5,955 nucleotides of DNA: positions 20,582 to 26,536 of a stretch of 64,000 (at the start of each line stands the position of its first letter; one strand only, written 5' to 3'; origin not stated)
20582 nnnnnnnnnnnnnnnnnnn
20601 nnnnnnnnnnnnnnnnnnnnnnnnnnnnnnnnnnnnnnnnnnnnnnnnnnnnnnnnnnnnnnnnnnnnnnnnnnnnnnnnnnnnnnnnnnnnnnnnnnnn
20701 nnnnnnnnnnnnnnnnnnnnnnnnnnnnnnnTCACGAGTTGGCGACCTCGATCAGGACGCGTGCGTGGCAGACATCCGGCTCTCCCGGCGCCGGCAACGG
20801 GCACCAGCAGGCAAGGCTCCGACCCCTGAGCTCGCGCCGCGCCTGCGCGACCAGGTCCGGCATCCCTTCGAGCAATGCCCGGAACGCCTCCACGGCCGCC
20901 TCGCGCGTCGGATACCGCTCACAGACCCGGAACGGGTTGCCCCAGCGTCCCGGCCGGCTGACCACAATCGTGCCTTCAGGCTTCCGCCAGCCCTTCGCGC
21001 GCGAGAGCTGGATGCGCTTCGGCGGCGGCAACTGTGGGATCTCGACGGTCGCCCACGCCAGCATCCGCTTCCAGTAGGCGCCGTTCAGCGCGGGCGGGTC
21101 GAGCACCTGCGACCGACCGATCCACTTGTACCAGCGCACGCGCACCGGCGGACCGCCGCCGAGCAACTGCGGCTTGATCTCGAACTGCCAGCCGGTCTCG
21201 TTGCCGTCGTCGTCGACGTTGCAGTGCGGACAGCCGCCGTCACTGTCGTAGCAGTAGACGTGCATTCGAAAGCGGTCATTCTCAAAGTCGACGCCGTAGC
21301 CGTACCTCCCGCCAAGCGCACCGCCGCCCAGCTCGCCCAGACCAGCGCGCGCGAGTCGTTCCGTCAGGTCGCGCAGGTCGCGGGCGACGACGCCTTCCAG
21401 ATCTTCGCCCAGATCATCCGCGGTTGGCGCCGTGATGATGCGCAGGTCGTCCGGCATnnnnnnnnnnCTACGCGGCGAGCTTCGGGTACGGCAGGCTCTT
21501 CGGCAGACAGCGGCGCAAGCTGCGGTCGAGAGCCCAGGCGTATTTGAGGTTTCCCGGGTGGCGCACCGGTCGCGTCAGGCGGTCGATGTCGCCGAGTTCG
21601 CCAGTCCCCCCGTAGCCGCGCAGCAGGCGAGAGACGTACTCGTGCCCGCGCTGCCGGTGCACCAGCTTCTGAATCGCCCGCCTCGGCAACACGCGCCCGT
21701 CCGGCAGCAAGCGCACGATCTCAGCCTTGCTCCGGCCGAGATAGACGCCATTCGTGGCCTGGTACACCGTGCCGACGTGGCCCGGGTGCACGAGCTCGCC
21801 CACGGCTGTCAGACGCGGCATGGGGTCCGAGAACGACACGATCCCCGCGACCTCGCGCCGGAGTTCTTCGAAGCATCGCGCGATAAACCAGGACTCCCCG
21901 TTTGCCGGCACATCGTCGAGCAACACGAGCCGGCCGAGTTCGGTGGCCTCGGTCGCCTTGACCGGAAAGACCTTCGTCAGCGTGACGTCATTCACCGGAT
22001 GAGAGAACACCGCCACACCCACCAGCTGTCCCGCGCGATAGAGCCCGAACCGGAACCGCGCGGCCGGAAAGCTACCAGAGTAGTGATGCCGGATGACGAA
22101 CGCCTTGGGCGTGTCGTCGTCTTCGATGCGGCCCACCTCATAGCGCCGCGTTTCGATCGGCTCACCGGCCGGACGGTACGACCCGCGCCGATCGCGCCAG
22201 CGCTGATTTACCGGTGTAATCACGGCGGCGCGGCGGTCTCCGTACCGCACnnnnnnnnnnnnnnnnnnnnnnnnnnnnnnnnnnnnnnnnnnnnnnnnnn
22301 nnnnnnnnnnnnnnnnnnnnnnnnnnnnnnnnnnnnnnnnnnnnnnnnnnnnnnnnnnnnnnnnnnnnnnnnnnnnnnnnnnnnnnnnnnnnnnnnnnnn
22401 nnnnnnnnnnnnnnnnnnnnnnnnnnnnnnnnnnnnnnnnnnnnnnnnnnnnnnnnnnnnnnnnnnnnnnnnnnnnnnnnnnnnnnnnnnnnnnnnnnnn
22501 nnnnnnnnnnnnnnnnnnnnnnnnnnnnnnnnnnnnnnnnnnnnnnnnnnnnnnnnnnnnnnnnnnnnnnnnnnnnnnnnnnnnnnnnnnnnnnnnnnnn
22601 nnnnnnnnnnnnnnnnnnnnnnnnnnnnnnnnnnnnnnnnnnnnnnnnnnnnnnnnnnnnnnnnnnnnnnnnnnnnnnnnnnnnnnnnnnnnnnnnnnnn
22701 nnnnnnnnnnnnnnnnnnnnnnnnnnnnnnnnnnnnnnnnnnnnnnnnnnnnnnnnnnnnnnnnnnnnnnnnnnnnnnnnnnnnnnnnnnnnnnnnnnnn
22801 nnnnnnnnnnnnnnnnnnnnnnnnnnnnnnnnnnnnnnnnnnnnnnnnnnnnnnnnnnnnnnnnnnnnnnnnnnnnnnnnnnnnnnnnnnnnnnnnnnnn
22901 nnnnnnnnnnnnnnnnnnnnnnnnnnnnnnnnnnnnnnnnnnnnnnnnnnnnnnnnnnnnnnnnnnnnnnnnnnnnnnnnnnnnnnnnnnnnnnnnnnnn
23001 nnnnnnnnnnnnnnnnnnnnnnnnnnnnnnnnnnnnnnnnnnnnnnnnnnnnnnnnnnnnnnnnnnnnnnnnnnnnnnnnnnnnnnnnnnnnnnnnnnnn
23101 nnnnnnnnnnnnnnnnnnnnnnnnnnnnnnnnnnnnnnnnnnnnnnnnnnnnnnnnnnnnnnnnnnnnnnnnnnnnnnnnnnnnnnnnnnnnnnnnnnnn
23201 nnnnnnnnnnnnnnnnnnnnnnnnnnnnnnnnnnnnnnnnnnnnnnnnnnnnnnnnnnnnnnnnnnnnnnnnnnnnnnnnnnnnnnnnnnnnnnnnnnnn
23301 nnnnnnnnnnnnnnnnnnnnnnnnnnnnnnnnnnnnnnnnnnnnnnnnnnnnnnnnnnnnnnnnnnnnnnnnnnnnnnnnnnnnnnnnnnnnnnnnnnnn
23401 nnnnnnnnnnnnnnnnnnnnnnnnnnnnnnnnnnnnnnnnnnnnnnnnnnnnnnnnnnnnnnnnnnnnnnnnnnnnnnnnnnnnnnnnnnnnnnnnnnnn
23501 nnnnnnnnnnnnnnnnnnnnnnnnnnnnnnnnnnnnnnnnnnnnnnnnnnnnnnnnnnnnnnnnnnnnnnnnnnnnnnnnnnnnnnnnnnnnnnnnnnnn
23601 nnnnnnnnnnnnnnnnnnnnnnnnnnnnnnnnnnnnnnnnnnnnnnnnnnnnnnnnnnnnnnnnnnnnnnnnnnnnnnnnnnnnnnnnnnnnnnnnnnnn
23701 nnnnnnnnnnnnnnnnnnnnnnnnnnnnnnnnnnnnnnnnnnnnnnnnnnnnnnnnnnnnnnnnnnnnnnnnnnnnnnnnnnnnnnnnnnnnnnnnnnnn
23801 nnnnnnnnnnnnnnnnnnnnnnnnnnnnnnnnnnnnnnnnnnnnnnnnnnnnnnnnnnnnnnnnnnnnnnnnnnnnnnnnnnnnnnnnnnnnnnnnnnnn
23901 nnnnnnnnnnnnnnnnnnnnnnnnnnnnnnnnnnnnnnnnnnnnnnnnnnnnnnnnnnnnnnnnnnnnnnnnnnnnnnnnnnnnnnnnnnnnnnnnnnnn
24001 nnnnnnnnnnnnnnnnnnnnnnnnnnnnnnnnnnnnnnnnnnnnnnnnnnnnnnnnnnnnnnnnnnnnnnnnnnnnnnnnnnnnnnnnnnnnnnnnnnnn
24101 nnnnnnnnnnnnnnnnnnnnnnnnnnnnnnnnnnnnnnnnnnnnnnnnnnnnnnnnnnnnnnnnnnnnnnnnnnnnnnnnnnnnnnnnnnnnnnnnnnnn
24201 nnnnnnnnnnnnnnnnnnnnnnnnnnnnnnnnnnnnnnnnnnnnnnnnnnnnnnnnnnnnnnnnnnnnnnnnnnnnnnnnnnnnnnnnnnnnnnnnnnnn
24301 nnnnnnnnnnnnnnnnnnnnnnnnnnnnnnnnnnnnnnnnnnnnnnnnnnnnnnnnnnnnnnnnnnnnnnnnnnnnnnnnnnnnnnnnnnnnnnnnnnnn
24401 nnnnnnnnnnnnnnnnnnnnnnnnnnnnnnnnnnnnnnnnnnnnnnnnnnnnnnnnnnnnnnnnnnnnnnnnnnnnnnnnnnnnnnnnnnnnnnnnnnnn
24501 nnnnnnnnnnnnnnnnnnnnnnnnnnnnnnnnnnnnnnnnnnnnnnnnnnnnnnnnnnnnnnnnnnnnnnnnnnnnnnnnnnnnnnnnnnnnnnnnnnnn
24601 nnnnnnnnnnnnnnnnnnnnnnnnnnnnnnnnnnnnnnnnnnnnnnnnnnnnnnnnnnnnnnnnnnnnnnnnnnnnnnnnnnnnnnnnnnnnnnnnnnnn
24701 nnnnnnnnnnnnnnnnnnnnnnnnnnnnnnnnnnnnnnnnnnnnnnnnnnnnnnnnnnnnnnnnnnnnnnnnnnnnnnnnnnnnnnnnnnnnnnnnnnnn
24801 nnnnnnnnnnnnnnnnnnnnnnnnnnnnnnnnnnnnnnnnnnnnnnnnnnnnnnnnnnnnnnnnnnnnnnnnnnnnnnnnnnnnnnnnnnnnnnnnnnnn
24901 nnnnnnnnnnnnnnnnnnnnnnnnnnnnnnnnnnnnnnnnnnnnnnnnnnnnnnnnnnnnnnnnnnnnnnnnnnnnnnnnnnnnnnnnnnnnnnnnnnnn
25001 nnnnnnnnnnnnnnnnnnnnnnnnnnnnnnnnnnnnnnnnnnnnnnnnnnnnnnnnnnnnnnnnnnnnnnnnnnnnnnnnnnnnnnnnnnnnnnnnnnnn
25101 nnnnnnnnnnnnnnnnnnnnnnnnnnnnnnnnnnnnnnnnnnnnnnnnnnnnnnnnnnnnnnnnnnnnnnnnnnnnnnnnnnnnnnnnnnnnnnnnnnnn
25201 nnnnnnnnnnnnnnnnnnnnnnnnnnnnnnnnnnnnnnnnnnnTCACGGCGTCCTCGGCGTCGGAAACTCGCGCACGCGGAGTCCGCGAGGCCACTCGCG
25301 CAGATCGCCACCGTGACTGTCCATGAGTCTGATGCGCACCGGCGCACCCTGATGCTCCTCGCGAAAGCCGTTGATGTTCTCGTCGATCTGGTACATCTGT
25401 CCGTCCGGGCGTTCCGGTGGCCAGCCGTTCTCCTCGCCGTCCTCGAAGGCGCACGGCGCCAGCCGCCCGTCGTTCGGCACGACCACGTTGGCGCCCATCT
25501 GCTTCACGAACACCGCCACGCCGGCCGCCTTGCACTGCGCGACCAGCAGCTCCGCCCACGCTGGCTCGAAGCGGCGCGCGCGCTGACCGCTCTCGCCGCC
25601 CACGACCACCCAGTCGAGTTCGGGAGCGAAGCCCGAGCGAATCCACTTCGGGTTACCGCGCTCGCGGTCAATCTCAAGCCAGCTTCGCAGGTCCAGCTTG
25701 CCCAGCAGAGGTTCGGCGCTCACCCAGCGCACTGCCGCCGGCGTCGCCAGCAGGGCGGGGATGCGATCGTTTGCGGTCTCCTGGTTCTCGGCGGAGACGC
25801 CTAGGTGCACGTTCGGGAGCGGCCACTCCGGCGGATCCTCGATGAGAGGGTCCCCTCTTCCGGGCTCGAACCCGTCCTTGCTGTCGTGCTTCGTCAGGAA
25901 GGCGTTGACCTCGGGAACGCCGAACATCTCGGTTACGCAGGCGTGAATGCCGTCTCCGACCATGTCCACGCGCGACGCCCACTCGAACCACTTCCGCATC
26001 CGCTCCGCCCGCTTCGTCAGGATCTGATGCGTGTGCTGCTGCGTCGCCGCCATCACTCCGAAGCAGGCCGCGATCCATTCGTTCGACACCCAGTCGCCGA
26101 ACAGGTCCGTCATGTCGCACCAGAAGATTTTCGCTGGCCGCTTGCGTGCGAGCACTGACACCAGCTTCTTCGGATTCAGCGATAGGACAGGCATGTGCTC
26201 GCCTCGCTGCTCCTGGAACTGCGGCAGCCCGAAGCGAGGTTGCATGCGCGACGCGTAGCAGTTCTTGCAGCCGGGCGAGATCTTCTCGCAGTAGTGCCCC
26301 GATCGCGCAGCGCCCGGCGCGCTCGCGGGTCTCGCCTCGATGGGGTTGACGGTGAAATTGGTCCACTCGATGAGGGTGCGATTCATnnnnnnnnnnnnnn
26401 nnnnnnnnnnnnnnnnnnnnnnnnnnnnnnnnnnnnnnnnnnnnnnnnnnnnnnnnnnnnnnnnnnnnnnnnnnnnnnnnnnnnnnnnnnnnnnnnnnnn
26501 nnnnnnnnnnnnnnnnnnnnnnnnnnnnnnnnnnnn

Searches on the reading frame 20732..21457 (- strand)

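Call 31: search_protein_families(library=pfam, proteins=[window:20732-21457:-], max_evalue=0.01)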
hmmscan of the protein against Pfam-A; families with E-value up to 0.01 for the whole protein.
window:20732-21457:- (241 aa): 1 family
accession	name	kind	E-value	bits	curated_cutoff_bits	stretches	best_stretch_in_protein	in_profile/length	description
PF14216.11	DUF4326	-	5.5e-21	75.5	25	1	153-237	2-82/82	Domain of unknown function (DUF4326)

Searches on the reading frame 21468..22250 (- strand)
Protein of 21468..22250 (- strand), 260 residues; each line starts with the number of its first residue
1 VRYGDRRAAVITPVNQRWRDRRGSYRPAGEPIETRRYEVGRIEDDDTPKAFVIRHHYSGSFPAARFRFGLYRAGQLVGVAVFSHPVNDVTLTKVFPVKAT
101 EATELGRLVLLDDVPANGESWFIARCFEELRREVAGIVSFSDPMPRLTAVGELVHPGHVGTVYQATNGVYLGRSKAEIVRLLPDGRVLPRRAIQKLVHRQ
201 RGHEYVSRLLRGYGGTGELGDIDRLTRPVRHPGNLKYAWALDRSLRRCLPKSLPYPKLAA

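Call 31: search_protein_families(library=pfam, proteins=[window:21468-22250:-], max_evalue=0.01)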
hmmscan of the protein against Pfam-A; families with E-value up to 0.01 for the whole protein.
window:21468-22250:- (260 aa): 1 family
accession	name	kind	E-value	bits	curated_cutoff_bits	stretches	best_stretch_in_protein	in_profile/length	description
PF25680.1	Mom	-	1.7e-26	93.6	27.1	1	38-193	3-149/202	Mom protein family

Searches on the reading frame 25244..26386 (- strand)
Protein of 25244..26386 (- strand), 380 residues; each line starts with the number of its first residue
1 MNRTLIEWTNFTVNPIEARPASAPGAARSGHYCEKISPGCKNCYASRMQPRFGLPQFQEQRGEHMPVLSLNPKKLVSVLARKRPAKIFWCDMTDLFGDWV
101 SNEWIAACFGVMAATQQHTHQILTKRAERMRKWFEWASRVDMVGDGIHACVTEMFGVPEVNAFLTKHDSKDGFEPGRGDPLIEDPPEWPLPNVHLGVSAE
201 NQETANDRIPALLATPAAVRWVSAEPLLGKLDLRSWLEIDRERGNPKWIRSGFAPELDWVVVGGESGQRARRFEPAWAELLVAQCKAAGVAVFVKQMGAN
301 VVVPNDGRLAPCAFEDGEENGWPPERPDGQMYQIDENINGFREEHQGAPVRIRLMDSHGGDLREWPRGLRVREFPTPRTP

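Call 31: search_protein_families(library=pfam, proteins=[window:25244-26386:-], max_evalue=0.01)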
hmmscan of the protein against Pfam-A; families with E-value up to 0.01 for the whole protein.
window:25244-26386:- (380 aa): 1 family
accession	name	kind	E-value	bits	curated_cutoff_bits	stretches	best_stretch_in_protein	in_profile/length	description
PF07505.17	DUF5131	-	1.3e-62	212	28.9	1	4-299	2-217/243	Protein of unknown function (DUF5131)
